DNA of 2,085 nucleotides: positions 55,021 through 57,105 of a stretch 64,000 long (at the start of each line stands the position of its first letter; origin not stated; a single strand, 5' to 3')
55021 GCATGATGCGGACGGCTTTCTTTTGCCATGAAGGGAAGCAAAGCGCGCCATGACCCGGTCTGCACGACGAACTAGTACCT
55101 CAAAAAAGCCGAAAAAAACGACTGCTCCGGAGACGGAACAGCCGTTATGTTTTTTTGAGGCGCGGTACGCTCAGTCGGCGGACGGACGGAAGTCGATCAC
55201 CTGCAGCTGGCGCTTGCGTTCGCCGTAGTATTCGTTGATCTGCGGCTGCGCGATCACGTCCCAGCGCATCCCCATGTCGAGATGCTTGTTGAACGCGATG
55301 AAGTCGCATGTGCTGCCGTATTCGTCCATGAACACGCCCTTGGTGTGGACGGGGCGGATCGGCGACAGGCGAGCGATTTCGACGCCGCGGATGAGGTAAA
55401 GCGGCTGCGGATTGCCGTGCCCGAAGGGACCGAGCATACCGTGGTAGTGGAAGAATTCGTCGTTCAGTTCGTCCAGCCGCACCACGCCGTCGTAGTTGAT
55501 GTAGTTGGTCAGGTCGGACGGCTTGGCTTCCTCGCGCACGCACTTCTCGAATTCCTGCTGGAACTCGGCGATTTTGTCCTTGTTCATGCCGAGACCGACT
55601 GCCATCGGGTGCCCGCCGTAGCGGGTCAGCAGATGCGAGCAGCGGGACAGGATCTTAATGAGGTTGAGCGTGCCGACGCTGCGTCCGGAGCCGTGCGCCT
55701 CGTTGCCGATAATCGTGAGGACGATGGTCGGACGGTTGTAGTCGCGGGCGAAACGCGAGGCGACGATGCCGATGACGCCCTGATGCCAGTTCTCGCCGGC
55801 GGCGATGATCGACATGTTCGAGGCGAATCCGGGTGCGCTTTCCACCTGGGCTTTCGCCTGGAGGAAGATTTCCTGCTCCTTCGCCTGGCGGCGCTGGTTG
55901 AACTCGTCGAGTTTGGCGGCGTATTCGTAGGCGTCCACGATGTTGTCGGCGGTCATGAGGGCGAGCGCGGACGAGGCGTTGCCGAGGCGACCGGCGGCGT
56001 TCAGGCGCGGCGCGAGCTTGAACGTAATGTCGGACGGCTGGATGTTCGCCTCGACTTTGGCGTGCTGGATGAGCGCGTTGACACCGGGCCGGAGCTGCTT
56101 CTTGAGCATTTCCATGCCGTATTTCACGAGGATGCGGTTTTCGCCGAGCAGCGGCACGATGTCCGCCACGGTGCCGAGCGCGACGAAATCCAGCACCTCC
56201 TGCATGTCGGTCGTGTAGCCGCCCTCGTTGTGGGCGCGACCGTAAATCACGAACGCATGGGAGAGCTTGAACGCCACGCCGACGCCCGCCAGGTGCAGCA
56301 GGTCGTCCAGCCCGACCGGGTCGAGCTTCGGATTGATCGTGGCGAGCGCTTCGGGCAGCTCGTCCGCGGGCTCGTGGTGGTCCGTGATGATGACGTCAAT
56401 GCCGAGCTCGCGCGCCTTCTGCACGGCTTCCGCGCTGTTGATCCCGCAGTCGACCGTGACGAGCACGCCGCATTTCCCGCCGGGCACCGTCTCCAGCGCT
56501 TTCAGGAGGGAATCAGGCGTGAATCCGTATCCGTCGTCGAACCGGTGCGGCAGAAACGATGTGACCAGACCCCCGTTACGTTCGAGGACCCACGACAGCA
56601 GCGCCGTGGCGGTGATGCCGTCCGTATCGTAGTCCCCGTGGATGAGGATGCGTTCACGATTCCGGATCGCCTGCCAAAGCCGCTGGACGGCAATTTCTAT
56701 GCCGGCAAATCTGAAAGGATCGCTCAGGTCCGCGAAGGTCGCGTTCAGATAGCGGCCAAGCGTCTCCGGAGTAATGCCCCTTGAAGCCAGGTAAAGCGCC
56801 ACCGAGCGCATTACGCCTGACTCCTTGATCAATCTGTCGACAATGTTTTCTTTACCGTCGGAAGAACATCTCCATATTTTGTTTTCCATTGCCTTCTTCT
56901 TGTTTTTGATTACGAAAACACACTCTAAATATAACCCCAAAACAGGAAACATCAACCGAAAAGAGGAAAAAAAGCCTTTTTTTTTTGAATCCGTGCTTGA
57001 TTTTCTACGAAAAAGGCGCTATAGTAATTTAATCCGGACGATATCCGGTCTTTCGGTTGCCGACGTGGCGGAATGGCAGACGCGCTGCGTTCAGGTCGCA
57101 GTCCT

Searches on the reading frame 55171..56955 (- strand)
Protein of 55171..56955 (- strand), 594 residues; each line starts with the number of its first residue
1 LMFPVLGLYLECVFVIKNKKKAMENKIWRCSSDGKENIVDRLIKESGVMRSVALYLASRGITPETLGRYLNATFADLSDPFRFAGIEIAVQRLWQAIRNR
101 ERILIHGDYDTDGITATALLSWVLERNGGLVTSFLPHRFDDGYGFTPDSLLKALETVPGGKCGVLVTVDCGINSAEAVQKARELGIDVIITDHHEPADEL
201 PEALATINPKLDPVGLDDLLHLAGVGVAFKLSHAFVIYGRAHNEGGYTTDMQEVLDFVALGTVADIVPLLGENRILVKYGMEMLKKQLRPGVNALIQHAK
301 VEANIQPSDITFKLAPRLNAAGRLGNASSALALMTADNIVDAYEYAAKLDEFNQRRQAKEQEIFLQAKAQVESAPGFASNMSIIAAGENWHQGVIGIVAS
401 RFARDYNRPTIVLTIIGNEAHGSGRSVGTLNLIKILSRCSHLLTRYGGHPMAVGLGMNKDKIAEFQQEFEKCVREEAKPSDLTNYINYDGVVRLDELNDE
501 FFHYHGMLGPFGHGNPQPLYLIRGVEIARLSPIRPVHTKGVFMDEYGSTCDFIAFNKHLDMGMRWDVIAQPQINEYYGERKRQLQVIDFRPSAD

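Call 31: search_protein_families(library=pfam, proteins=[window:55171-56955:-], max_evalue=0.001)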
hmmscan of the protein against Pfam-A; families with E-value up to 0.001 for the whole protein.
window:55171-56955:- (594 aa): 3 families
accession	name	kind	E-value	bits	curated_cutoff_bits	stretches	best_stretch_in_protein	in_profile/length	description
PF01368.27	DHH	-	2.5e-24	86.4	28.1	1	102-262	1-125/125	DHH family, N-terminal domain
PF17768.7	RecJ_OB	-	1.3e-17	64.2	27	1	488-588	1-107/107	RecJ OB domain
PF02272.25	DHHA1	-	1.5e-15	58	25.9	1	383-475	4-102/102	DHHA1 domain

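Call 61: find_homologous_proteins(query=window:55171-56955:-, max_evalue=1e-20)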
Query window:55171-56955:- (594 aa): 8000 proteins with E <= 1e-20 among 8000 candidates; the best 120 are listed.
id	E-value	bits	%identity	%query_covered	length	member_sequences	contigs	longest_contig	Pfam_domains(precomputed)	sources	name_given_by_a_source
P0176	0.0e+0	1346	99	100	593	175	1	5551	PF01368.28,PF17768.8,PF02272.25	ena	-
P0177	1.9e-296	1003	73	99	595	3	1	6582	PF01368.28,PF17768.8,PF02272.25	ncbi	-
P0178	2.5e-282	956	72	96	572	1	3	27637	PF01368.28,PF17768.8,PF02272.25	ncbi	-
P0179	6.9e-281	951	72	96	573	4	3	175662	PF01368.28,PF17768.8,PF02272.25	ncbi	-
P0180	7.4e-279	944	72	96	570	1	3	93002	PF01368.28,PF17768.8,PF02272.25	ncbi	-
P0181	4.7e-278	942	72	96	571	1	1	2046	PF01368.28,PF17768.8,PF02272.25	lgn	-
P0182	3.1e-277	939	72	96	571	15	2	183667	PF01368.28,PF17768.8,PF02272.25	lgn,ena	-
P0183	1.1e-276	937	70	96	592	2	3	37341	PF01368.28,PF17768.8,PF02272.25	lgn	-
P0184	2.0e-273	927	71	96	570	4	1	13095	PF01368.28,PF17768.8,PF02272.25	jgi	-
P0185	2.3e-270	916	71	96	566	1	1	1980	PF01368.28,PF17768.8,PF02272.25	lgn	-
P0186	3.2e-270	916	70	96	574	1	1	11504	PF01368.28,PF17768.8,PF02272.25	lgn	-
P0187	8.2e-270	915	70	96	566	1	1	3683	PF01368.28,PF17768.8,PF02272.25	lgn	-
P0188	2.5e-269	913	69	96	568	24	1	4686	PF01368.28,PF17768.8,PF02272.25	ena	-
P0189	2.8e-269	913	69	96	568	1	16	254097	PF01368.28,PF17768.8,PF02272.25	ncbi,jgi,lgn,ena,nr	ncbi:MAG: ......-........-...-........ exonuclease RecJ [Lentisphaerae bacterium]|nr:single-stranded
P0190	3.7e-269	912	71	96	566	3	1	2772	PF01368.28,PF17768.8,PF02272.25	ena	-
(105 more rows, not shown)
